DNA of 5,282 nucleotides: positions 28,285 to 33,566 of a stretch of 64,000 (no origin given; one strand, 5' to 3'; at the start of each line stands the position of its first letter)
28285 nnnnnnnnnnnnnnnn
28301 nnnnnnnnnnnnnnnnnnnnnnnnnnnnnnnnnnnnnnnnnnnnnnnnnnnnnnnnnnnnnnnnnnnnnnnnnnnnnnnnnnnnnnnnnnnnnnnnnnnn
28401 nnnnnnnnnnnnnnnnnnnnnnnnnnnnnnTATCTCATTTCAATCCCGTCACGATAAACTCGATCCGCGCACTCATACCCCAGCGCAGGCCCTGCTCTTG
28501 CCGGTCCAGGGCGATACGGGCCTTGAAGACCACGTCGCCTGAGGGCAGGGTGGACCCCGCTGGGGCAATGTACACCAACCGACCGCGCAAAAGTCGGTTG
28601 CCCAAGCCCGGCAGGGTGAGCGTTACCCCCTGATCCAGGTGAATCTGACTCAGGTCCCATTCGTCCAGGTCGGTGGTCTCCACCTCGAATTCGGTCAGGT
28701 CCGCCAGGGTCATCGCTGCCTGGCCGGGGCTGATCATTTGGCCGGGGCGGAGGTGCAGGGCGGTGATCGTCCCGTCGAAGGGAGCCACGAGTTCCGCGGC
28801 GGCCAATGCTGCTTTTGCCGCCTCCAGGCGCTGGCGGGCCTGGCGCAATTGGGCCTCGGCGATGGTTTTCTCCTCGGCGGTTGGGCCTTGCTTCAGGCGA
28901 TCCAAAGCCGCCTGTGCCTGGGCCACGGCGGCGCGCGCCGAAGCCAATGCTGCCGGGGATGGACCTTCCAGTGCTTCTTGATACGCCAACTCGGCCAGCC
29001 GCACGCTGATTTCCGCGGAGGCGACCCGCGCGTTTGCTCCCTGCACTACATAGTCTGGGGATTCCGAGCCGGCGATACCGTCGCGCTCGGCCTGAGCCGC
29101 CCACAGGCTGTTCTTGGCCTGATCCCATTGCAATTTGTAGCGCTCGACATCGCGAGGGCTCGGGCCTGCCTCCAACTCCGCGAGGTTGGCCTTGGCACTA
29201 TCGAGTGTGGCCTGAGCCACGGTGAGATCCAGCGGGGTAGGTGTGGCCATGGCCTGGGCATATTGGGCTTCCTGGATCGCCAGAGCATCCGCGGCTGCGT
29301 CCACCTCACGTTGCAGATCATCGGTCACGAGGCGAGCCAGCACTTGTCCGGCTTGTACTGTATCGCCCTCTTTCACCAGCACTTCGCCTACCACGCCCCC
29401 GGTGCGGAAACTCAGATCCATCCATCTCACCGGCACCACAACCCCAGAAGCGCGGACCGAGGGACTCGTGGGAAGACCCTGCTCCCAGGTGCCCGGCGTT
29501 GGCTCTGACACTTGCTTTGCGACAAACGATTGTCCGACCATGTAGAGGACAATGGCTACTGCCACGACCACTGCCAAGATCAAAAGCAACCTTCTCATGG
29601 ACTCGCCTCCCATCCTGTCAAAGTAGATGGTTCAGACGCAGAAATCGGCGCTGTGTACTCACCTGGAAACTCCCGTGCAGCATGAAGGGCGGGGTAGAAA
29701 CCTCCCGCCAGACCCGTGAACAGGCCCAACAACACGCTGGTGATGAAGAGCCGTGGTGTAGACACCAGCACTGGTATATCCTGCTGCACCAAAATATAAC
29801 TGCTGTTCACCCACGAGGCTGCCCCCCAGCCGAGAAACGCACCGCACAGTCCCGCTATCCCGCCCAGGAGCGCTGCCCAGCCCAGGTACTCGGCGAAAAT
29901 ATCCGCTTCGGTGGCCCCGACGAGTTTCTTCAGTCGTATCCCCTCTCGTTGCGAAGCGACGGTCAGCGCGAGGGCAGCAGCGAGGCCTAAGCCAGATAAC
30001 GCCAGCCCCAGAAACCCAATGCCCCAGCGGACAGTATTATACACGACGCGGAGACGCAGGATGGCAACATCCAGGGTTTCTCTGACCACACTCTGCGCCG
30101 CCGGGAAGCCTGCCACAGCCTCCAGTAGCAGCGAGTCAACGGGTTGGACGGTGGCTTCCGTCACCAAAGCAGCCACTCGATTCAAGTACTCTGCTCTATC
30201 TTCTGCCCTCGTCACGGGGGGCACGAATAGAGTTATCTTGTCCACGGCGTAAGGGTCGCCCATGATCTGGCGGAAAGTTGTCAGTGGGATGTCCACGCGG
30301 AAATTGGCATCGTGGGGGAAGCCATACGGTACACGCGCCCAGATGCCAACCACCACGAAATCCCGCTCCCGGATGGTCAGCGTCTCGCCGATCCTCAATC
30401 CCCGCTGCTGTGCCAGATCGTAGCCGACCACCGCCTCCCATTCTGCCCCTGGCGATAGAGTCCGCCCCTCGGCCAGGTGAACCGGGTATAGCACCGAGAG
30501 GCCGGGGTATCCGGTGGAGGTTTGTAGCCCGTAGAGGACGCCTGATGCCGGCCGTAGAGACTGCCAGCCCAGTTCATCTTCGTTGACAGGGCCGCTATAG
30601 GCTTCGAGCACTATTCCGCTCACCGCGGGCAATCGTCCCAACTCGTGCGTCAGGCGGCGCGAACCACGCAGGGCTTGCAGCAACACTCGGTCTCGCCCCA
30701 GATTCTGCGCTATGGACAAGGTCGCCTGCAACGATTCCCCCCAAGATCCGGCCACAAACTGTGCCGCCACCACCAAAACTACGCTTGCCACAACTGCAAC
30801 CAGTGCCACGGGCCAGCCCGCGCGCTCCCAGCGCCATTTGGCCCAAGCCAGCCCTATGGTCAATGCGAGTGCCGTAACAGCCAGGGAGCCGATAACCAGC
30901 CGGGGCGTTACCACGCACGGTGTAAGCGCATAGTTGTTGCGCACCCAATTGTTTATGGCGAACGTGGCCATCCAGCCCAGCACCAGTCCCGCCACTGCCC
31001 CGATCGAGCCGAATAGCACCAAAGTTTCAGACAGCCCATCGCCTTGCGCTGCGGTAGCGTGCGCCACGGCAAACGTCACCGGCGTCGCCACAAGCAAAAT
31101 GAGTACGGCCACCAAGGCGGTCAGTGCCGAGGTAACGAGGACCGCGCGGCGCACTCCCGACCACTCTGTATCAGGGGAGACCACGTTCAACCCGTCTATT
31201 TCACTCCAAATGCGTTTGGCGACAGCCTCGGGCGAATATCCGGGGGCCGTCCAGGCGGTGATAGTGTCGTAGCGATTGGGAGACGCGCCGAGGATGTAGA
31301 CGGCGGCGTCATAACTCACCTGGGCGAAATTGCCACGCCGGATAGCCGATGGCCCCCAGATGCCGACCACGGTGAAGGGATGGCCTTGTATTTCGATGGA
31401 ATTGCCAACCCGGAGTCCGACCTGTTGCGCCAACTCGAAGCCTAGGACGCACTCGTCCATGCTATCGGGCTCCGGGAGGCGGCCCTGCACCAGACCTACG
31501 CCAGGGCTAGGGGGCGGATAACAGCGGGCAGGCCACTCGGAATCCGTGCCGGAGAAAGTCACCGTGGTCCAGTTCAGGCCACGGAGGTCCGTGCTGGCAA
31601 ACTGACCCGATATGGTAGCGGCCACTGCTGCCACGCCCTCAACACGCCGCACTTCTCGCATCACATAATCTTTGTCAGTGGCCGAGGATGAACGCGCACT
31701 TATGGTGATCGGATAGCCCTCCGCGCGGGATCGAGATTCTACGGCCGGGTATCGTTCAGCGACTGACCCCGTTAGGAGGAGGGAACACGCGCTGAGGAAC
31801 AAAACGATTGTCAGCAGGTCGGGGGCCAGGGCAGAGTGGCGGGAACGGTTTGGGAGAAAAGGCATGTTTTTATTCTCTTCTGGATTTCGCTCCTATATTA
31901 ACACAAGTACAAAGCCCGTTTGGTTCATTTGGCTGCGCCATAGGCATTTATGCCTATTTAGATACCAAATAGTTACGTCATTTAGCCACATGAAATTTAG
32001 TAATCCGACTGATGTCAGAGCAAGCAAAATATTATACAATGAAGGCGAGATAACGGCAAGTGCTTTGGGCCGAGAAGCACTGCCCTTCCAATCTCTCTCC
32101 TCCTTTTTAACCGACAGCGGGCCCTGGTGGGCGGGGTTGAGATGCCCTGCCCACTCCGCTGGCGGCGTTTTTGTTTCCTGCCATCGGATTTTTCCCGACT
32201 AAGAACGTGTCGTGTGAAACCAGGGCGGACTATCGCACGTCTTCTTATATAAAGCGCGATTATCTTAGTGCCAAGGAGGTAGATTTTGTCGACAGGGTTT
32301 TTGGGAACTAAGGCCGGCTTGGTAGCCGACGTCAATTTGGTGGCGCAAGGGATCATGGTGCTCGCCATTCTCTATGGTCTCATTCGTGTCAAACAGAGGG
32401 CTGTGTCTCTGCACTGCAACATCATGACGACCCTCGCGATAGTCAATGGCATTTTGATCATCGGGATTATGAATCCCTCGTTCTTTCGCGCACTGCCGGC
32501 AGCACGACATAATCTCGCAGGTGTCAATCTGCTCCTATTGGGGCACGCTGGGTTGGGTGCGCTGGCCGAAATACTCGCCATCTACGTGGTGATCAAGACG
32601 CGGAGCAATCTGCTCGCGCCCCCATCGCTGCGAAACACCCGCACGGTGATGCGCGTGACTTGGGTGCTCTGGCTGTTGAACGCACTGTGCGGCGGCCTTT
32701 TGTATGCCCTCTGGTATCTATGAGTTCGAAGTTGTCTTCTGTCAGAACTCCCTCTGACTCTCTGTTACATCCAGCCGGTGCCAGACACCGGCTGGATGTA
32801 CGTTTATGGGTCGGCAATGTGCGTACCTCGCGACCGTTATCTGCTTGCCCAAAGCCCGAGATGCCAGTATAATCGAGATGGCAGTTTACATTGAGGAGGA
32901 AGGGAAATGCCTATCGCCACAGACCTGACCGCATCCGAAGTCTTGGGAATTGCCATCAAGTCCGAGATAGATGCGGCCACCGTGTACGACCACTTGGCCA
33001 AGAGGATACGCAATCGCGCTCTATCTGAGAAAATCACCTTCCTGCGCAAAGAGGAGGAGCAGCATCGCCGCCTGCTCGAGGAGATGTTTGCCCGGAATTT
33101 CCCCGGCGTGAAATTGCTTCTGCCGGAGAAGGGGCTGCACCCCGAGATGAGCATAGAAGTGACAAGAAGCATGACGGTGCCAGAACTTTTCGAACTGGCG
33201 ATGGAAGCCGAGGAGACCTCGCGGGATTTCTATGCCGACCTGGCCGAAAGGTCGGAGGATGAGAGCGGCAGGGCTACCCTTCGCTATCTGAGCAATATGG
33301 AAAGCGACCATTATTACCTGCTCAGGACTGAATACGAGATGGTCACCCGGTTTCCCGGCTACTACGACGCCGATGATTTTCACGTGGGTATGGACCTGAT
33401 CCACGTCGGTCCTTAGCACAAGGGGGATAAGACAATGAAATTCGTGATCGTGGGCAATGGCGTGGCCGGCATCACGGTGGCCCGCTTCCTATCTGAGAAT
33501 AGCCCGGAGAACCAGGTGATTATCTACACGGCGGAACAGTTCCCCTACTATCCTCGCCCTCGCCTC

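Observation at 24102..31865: MacAB-like operon whose third gene is a 1442-aa ABC ATPase + DppB + DppC + M28 aminopeptidase megafusion with a degenerate nucleotide-binding domain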

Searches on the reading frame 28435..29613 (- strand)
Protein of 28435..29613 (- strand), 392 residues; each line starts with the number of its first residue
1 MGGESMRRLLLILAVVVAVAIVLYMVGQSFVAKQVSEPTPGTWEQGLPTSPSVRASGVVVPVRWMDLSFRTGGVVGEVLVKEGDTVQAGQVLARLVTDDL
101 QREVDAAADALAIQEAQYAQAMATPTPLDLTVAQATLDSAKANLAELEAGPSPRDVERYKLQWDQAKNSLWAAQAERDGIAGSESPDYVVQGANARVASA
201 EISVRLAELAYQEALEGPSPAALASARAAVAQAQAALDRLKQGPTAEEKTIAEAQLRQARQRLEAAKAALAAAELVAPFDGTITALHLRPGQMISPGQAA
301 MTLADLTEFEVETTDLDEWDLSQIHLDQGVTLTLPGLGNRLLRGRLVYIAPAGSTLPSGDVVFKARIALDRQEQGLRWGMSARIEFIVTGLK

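Call 6: search_protein_families(library=pfam, proteins=[window:28435-29613:-], max_evalue=0.01)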
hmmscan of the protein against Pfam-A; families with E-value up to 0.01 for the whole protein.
window:28435-29613:- (392 aa): 4 families
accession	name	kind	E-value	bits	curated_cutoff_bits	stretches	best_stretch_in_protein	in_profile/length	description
PF16576.10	HlyD_D23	-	1.1e-18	67.7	30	1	245-382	80-214/214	Barrel-sandwich domain of CusB or HlyD membrane-fusion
PF13437.12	HlyD_3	-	6.3e-17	62.7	22.2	1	275-374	2-101/106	HlyD family secretion protein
PF13533.13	Biotin_lipoyl_2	-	2.1e-11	43.8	29.8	1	67-95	3-31/32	Biotin-lipoyl like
PF00364.28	Biotin_lipoyl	-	1.6e-08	34.7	22.1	1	73-106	15-47/73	Biotin-requiring enzyme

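Call 7: search_protein_families(library=ncbifam, proteins=[window:28435-29613:-], max_evalue=0.01)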
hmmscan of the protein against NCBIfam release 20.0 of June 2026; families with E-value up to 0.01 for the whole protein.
window:28435-29613:- (392 aa): 24 families
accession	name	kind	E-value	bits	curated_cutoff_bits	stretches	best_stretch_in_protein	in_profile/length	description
TIGR01730.1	RND_mfp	subfamily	6e-29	101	94.9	2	221-386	71-244/322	efflux RND transporter periplasmic adaptor subunit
NF002939.0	PRK03598.1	equivalog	4.1e-28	98.5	393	2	155-386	76-325/332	secretion protein HlyD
TIGR00998.1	8a0101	subfamily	3.3e-19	69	390.8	1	65-354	43-286/334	EmrA/EmrK family multidrug efflux transporter periplasmic adaptor subunit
TIGR01843.1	type_I_hlyD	subfamily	1.5e-18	67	208.65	2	68-147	47-129/422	HlyD family type I secretion periplasmic adaptor subunit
NF008606.0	PRK11578.1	equivalog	1.9e-16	60.1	342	2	192-388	110-300/371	macrolide transporter subunit MacA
TIGR02971.1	heterocyst_DevB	subfamily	4.8e-15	55.8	129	1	75-344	27-273/327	ABC exporter membrane fusion protein, DevB family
TIGR00999.1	8a0102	subfamily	2.1e-13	50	319.3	1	224-387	54-202/271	CzcB/NccB family metal efflux transporter periplasmic adaptor subunit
NF007785.0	PRK10476.1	equivalog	6.8e-12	44.9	376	1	157-345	82-280/347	multidrug transporter subunit MdtN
TIGR03794.1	NHLM_micro_HlyD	equivalog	1.7e-11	43.7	156.2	1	53-313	46-293/421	NHLP bacteriocin system secretion protein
NF038010.1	ABC_adapt_DarC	equivalog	1e-09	37.6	450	1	258-341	216-298/417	darobactin export ABC transporter periplasmic adaptor subunit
NF011715.0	PRK15136.1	equivalog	2.3e-09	36.4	563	2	222-333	159-275/390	multidrug efflux MFS transporter periplasmic adaptor subunit EmrA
NF007850.1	PRK10559.1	equivalog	4.2e-08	32.7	400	1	247-354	122-226/303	p-hydroxybenzoic acid efflux pump subunit AaeA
NF045680.1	DiMtlExpIhpB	equivalog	1.4e-06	27.5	450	1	268-384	133-244/326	divalent metal ion exporter adaptor subunit IhpB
NF008814.0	PRK11854.1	equivalog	0.00024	19.7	722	1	73-123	156-203/637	pyruvate dehydrogenase complex dihydrolipoyllysine-residue acetyltransferase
TIGR01347.1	sucB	equivalog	0.00034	19.9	378.65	1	70-162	49-137/404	dihydrolipoyllysine-residue succinyltransferase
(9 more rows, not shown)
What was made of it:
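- On Tripartite efflux pump (MacAB-TolC type): HlyD_D23, HlyD_3 and Biotin_lipoyl_2 matches, and RND_mfp above its cutoff (calls 6, 7).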

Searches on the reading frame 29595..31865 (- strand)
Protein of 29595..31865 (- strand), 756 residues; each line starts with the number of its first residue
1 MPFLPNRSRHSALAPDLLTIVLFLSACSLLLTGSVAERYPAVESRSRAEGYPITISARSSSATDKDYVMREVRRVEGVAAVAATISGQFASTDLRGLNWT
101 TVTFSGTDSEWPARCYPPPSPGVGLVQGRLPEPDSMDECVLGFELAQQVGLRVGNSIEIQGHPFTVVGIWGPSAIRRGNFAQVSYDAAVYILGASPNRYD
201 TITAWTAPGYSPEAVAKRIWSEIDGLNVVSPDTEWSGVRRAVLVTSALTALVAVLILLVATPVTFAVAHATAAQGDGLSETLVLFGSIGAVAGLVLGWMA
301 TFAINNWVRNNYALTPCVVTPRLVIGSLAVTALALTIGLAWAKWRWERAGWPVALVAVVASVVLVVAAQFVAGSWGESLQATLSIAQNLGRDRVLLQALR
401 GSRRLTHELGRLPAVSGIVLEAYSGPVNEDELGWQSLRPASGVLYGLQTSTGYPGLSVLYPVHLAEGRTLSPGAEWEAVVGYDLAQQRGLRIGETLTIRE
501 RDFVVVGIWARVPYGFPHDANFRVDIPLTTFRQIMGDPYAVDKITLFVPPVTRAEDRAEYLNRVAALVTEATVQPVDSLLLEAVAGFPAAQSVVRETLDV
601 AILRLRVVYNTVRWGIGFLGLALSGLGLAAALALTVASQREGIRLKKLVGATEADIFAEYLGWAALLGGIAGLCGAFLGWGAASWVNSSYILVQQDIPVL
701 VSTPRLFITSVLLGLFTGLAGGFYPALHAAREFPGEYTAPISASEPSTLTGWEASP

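Call 6: search_protein_families(library=pfam, proteins=[window:29595-31865:-], max_evalue=0.01)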
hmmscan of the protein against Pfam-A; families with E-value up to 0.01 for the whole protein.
window:29595-31865:- (756 aa): 2 families
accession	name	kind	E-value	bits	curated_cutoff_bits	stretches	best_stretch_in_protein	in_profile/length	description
PF12704.14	MacB_PCD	-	3.6e-27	96.4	27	2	59-219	51-204/207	MacB-like periplasmic core domain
PF02687.27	FtsX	-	9.7e-13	48.7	25.5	1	616-731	3-117/120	FtsX-like permease C-terminal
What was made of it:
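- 31146..31760 (-): FtsX-dup extracytoplasmic domain 1 (aa 36-240). MacB_PCD match (call 6).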

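Call 7: search_protein_families(library=ncbifam, proteins=[window:29595-31865:-], max_evalue=0.01)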
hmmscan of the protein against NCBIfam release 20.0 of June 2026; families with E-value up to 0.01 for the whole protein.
window:29595-31865:- (756 aa): 2 families
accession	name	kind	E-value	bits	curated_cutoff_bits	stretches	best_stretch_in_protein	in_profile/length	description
TIGR03434.1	ADOP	subfamily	9e-07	27.4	622.3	1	492-732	163-393/803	ADOP family duplicated permease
TIGR00439.2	FtsX_Gneg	equivalog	6.5e-05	22.3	255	1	628-722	185-283/292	permease-like cell division protein FtsX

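Call 42: find_homologous_proteins(query=window:29595-31865:-, max_evalue=1e-10)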
Query window:29595-31865:- (756 aa): 9 proteins with E <= 1e-10 among 8000 candidates.
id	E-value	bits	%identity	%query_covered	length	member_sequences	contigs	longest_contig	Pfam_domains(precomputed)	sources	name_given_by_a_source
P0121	0.0e+0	1665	100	100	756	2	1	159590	PF02687.28,PF12704.15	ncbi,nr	ncbi:MAG: ABC transporter permease [Chloroflexi bacterium]|nr:ABC transporter permease [Chloroflexot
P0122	0.0e+0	1310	80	100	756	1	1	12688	PF02687.28,PF12704.15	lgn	-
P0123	3.1e-94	335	33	91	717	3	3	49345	PF02687.28,PF12704.15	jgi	jgi:ABC-type lipoprotein release transport system permease subunit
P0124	1.1e-91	327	33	97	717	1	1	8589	PF02687.28,PF12704.15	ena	-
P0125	6.8e-90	321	33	84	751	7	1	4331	PF02687.28,PF12704.15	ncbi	-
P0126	1.3e-89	320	34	84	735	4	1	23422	PF02687.28,PF12704.15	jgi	-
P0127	4.1e-86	308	33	88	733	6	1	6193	PF02687.28,PF12704.15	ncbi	-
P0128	2.2e-81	292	36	75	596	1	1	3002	PF02687.28,PF12704.15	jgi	jgi:hypothetical protein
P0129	8.2e-74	267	31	84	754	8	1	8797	PF02687.28,PF12704.15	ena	-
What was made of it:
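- Tried and rejected: The search returned only 9 relatives because of the word filter (call 42).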

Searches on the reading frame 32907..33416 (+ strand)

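Call 15: search_protein_families(library=pfam, proteins=[window:32907-33416:+], max_evalue=0.001)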
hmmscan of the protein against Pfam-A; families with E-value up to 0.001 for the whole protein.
window:32907-33416:+ (169 aa): 2 families
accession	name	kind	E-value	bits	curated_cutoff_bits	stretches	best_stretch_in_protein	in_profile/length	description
PF02915.23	Rubrerythrin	-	5.6e-18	66.1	22.8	1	11-142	1-136/137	Rubrerythrin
PF00210.30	Ferritin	-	0.00034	21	24.5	1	16-133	7-123/142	Ferritin-like domain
